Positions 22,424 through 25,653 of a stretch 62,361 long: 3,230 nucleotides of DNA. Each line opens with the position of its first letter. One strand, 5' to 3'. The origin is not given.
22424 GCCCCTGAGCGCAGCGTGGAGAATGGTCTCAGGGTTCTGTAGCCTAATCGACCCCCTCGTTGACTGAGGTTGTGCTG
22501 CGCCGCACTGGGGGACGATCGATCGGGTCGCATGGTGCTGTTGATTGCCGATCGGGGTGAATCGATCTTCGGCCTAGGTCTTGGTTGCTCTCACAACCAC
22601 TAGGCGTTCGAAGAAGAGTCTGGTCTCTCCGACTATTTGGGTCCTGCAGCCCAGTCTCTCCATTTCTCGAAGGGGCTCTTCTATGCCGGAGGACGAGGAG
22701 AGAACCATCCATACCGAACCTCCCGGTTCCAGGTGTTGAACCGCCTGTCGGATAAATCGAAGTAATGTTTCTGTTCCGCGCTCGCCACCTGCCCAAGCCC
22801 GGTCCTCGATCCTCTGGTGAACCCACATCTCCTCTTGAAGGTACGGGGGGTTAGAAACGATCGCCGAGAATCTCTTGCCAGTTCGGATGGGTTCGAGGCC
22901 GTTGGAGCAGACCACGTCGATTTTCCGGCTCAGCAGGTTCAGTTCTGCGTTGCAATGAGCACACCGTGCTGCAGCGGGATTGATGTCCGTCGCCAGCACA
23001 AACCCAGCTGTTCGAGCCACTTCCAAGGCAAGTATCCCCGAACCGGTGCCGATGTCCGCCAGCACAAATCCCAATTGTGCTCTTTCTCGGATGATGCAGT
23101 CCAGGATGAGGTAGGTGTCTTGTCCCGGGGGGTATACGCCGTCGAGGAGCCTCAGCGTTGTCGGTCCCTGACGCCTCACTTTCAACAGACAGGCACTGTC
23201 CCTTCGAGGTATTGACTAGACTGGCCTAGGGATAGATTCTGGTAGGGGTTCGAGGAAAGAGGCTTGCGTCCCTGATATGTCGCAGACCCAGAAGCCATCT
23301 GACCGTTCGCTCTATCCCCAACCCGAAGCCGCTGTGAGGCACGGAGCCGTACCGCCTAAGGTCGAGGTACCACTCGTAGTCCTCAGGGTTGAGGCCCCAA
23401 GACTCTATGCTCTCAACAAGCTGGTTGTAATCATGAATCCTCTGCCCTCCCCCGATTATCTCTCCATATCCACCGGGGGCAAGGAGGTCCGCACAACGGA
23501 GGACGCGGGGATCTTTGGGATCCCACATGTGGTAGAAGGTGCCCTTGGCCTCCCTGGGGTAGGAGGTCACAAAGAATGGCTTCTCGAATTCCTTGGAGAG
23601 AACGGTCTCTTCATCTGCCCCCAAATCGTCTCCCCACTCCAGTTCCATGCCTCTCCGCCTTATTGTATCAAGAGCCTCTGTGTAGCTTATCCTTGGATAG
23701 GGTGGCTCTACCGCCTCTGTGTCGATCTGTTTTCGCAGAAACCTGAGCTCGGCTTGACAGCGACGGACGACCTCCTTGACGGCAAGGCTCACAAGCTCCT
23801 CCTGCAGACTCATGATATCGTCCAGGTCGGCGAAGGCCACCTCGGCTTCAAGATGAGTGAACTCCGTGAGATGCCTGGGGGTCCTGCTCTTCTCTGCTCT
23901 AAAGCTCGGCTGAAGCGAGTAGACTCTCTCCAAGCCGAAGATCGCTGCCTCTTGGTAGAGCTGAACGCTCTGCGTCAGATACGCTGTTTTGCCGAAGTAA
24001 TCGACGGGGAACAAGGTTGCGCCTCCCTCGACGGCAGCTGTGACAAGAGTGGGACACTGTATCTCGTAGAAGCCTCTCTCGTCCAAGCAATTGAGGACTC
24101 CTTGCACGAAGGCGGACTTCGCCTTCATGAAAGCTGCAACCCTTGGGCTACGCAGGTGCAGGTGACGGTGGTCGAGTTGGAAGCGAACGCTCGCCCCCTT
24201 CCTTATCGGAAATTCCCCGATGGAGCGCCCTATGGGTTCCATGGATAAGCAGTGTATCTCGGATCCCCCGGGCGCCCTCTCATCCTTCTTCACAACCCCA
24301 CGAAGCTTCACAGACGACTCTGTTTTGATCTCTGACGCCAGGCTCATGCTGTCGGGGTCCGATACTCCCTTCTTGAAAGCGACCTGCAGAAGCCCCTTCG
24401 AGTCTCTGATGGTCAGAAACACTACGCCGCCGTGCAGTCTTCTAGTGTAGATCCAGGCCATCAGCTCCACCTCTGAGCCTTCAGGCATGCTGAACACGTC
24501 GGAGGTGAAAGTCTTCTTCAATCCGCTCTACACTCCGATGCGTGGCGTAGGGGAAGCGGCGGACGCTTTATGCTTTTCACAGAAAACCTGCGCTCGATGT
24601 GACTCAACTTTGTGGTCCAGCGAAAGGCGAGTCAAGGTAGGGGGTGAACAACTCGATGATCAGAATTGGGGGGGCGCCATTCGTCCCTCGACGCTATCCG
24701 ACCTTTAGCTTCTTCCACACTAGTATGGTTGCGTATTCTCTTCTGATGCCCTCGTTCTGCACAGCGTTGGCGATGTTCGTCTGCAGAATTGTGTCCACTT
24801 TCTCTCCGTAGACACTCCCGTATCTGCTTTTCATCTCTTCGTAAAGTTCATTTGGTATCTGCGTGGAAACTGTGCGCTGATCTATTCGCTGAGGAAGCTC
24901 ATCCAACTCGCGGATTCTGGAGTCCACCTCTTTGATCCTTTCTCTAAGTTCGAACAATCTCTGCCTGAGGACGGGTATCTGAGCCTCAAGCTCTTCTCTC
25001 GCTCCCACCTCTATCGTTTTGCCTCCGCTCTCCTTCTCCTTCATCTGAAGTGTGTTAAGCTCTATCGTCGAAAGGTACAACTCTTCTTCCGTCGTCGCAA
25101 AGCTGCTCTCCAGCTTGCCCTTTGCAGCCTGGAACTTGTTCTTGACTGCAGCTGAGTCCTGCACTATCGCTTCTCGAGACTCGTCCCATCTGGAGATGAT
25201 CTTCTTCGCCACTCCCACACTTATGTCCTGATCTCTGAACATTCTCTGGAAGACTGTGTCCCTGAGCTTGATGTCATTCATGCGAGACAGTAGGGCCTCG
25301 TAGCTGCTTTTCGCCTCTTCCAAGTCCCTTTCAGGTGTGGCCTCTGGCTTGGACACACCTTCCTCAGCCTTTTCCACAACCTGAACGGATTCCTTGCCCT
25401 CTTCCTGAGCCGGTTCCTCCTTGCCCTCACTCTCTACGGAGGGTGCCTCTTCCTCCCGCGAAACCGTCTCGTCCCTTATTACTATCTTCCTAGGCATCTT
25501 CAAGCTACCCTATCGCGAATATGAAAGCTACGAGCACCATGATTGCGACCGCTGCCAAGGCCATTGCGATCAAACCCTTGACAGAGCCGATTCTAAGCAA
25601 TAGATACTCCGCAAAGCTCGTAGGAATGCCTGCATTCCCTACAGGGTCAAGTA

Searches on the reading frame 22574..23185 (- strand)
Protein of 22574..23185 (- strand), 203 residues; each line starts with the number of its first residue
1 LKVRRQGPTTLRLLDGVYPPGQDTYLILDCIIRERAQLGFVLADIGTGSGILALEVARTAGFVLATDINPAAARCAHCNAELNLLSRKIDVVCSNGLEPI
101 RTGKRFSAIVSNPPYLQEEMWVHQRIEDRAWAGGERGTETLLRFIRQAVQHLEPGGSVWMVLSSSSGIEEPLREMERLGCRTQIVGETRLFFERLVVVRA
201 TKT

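Call 43: search_protein_families(library=pfam, proteins=[window:22574-23185:-], max_evalue=0.00001)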
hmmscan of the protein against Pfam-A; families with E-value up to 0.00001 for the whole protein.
window:22574-23185:- (203 aa): 4 families
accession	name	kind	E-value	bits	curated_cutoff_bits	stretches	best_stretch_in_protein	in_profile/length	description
PF05175.20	MTS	-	1.2e-16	61.3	23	1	41-174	34-152/170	Methyltransferase small domain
PF06325.19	PrmA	-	2.4e-09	37.5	22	1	41-112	165-233/296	Ribosomal protein L11 methyltransferase (PrmA)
PF12847.13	Methyltransf_18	-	4.1e-06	27.3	27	1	39-109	15-86/151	Methyltransferase domain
PF13649.12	Methyltransf_25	-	6.5e-06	27.2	27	0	44-112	3-71/97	Methyltransferase domain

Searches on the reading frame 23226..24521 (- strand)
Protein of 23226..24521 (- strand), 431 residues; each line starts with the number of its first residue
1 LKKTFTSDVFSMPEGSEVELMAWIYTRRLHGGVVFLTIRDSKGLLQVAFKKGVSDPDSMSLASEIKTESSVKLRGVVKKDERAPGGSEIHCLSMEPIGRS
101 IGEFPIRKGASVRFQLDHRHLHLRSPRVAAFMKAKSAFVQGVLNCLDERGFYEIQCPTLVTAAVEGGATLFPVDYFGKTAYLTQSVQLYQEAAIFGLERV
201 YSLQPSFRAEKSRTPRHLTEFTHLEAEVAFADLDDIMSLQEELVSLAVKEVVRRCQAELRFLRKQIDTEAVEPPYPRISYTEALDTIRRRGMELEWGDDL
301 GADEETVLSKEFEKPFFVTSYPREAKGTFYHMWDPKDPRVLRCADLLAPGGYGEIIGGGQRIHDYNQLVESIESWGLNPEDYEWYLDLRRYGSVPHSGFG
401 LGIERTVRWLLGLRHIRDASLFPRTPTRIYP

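Call 43: search_protein_families(library=pfam, proteins=[window:23226-24521:-], max_evalue=0.00001)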
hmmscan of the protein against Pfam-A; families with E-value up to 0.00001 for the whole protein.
window:23226-24521:- (431 aa): 2 families
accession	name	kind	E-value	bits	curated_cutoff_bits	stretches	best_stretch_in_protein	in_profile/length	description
PF00152.25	tRNA-synt_2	-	6.6e-76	255.8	25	1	113-425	3-307/308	tRNA synthetases class II (D, K and N)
PF01336.31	tRNA_anti-codon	-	3.2e-12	46.6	27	1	18-97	1-75/75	OB-fold nucleic acid binding domain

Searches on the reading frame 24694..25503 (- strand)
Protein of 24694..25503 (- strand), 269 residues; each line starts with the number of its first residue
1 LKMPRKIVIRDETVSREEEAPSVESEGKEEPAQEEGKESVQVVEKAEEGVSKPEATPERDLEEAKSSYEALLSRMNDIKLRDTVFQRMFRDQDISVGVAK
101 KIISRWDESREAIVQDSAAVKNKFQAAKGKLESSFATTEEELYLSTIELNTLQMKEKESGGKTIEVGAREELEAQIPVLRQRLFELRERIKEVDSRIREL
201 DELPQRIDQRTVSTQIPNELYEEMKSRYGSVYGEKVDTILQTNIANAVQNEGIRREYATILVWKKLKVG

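Call 3: search_protein_families(library=pfam, proteins=[window:24694-25503:-], max_evalue=1)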
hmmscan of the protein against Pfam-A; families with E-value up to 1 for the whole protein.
window:24694-25503:- (269 aa): 8 families
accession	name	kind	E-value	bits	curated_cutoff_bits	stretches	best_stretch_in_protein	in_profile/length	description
PF12795.12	MscS_porin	-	0.0014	18.7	34.4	1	121-214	32-125/238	Mechanosensitive ion channel porin domain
PF15372.11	DUF4600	-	0.011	16.4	27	1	170-206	17-53/128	Domain of unknown function (DUF4600)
PF22638.1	FlgK_D1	-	0.028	14.4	28.6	0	185-223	70-108/233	Flagellar hook-associated protein FlgK helical domain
PF12443.13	AKNA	-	0.04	15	28.1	1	140-198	12-70/99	AT-hook-containing transcription factor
PF20423.3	AceK_regulatory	-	0.057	13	25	0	51-136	60-145/302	Isocitrate dehydrogenase kinase/phosphatase (AceK), regulatory domain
PF11748.13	DUF3306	-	0.13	13.5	25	1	14-95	23-102/120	Protein of unknown function (DUF3306)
PF18599.6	LCIB_C_CA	-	0.21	11.2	25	1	153-219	121-187/223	Limiting CO2-inducible proteins B/C beta carbonyic anhydrases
PF14932.11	HAUS-augmin3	-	0.25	11.2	29.4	1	36-156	65-184/260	HAUS augmin-like complex subunit 3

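Call 47: search_protein_families(library=pfam, alignment_id=A3, max_evalue=0.01)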
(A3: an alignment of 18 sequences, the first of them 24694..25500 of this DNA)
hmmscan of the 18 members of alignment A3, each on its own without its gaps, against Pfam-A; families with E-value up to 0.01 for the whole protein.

A. member 1, window:24694-25500:- (268 aa): 1 family
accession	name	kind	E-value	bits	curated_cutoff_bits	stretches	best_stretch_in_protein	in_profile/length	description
PF12795.12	MscS_porin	-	0.0014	18.7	34.4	1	120-213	32-125/238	Mechanosensitive ion channel porin domain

B. families by the number of members that match (of 18 scanned): 25 families
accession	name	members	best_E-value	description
PF06810.17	Phage_scaffold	4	0.00014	Phage capsid assembly scaffolding protein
PF05615.18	THOC7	3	0.00069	Tho complex subunit 7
PF01813.22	ATP-synt_D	2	0.00038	ATP synthase subunit D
PF10146.14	zf-C4H2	2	0.00044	Zinc finger-containing protein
PF11083.13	Relaxase_C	2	0.00087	C-terminal helical hairpin domain from relaxase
PF12795.12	MscS_porin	2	0.0014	Mechanosensitive ion channel porin domain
PF15397.11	DUF4618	1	0.0015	Domain of unknown function (DUF4618)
PF11887.13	Mce4_CUP1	1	0.003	Cholesterol uptake porter CUP1 of Mce4, putative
PF16888.10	YwqH-like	1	0.0033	YwqH-like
PF10267.14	Tmemb_cc2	1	0.0035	Predicted transmembrane and coiled-coil 2 protein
PF05192.23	MutS_III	1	0.004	MutS domain III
PF16519.10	TRPM_tetra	1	0.0042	Tetramerisation domain of TRPM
PF21408.2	MTR4-like_stalk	1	0.0042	Exosome RNA helicase MTR4-like, stalk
PF23203.1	KIF21A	1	0.0044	KIF21A-like domain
PF06008.19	Laminin_I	1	0.0049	Laminin Domain I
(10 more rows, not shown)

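Call 49: search_solved_structures(query=A3, max_evalue=1)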
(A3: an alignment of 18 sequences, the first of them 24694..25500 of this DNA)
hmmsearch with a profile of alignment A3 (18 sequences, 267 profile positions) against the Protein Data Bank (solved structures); distinct sequences matched with E-value up to 1: 13.
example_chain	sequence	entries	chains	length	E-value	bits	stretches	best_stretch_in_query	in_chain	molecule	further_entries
9rgv_A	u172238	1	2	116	0.0081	18.9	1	91-186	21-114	sc-apCC3-CW1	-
9rgy_A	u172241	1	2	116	0.012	18.3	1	92-187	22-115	sc-apCC3-CW-0NTT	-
2zdi_A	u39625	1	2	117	0.068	15.9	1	98-193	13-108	Prefoldin subunit beta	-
4psj_A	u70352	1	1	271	0.073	15.8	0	100-207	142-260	OR464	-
9tlt_A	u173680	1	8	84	0.088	15.5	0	163-207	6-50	Sc-apCC-2-KLHL20-4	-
8qox_B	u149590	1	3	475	0.11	15.3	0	162-198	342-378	Conserved membrane protein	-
6gaj_A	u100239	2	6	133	0.14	14.8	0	90-186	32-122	Outer capsid protein sigma-1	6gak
2zqm_A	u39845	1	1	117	0.22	14.2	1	97-193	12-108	Prefoldin beta subunit 1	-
5ed9_A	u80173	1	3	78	0.28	13.9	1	156-208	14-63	SUN domain-containing protein 2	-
4liy_A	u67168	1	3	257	0.42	13.3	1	153-197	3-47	Fiber protein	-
4zry_B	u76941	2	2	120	0.49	13.1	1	157-194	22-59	Keratin, type II cytoskeletal 1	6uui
6gao_A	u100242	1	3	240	0.8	12.4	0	95-187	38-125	Outer capsid protein sigma-1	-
1avy_A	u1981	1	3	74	0.96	12.1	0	163-197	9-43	FIBRITIN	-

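Call 50: search_protein_families(library=padloc, proteins=[window:24694-25500:-], max_evalue=0.01)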
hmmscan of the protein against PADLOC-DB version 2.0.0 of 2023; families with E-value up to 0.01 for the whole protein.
window:24694-25500:- (268 aa): 1 family
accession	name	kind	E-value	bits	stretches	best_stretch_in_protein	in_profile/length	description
PDLC00006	DruC1|DruC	-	0.00027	17.5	1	57-259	174-376/626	Unknown function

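Call 63: find_homologous_proteins(query=window:24694-25500:-, max_evalue=0.00001)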
Query window:24694-25500:- (268 aa): 5 proteins with E <= 0.00001 among 665 candidates.
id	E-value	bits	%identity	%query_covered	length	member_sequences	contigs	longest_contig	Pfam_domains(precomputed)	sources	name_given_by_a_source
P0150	3.6e-159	546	100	100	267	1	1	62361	-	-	-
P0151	6.4e-148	509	94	100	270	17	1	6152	-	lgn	-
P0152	7.7e-136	469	87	100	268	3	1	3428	-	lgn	-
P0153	5.0e-133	460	85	100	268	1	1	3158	-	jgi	-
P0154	1.4e-130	452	83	100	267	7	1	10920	-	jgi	-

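Call 74: predict_structure(alignment_id=A5)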
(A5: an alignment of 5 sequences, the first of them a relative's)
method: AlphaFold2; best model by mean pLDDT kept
length: 267 residues; sequences in the alignment: 5
mean_pLDDT: 67.9   pTM: 0.55
mean pLDDT of the five models: 67.9, 67.4, 64.7, 64.2, 63.9
residues with pLDDT >= 90: 90; 70-90: 52; 50-70: 41; < 50: 84
segments of 3 or more residues with pLDDT < 50: 1-52, 210-214, 241-267
pLDDT, mean of each block of 10 residues (from residue 1): 35 31 29 27 31 76 94 82 69 71 85 94 96 97 96 84 83 97 97 94 70 54 61 62 39 36 33
secondary structure, 60 per line:
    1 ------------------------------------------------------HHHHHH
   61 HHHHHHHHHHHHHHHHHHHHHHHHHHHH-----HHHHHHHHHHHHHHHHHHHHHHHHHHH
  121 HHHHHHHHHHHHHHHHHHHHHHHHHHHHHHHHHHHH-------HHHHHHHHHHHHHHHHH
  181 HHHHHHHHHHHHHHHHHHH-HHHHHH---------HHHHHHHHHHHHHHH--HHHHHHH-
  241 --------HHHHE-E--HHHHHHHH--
elements in order: H55-88 H94-156 H164-199 H201-206 H216-230 H233-239 H249-252 H258-265

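Call 76: fold_search(model_id=the predicted structure, library=pdb)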
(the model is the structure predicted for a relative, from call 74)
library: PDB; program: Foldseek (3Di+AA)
matches with E <= 10: 653; with E <= 0.001: 0
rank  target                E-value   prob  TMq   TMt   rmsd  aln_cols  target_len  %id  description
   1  6h2e_P                9.4e-02  0.57  0.20  0.21  14.5       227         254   10  Structure of the soluble AhlC of the tripartite alpha-pore forming toxin, AHL, from Aeromonas hydrophila. (released 2019-07-10)
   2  8j0h_A                1.2e-01  0.84  0.20  0.34  23.6       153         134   16  Crystal structure of the fission yeast Rex1BD protein(C4H3.06) (released 2023-11-01)
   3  4tql_B                1.5e-01  0.69  0.24  0.27  13.7       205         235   18  Computationally designed three helix bundle (released 2014-10-15)
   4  6r1j_D                1.7e-01  0.85  0.25  0.26  10.4       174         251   11  Structure of the soluble AhlC triple head mutant of the tripartite alpha-pore forming toxin, AHL, from Aeromonas hydro (released 2019-07-10)
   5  6h2e_Q                1.8e-01  0.47  0.21  0.21  14.8       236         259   10  Structure of the soluble AhlC of the tripartite alpha-pore forming toxin, AHL, from Aeromonas hydrophila. (released 2019-07-10)
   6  6r1j_J                1.9e-01  0.85  0.25  0.25  10.1       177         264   11  Structure of the soluble AhlC triple head mutant of the tripartite alpha-pore forming toxin, AHL, from Aeromonas hydro (released 2019-07-10)
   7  5c21_B                2.0e-01  0.96  0.34  0.35  16.6       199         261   16  Crystal structure of native HlyD from E. coli (released 2016-02-17)
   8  5c21_A                2.1e-01  0.98  0.36  0.36  16.1       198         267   13  Crystal structure of native HlyD from E. coli (released 2016-02-17)
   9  5c22_A                2.3e-01  0.97  0.36  0.36  18.0       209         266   11  Crystal structure of Zn-bound HlyD from E. coli (released 2016-02-17)
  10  8i7r_F9               2.3e-01  0.66  0.20  0.28  11.8       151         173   18  In situ structure of axonemal doublet microtubules in mouse sperm with 48-nm repeat (released 2023-10-11)
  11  8gji_A                2.4e-01  0.69  0.23  0.34  24.9       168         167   17  De novo design of high-affinity protein binders to bioactive helical peptides (released 2024-01-10)
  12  5c22_B                2.5e-01  0.97  0.36  0.36  17.4       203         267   12  Crystal structure of Zn-bound HlyD from E. coli (released 2016-02-17)
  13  8iyj_V0               2.6e-01  0.38  0.20  0.24  19.8       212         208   15  Cryo-EM structure of the 48-nm repeat doublet microtubule from mouse sperm (released 2023-07-05)
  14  8t13_A                2.8e-01  0.89  0.26  0.24  15.5       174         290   17  Cryo-EM structure of DENV2 NS5 in complex with human STAT2 with the N-terminal domain of STAT2 disordered (released 2024-01-17)
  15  4tql_A                2.8e-01  0.54  0.24  0.28  13.6       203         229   18  Computationally designed three helix bundle (released 2014-10-15)
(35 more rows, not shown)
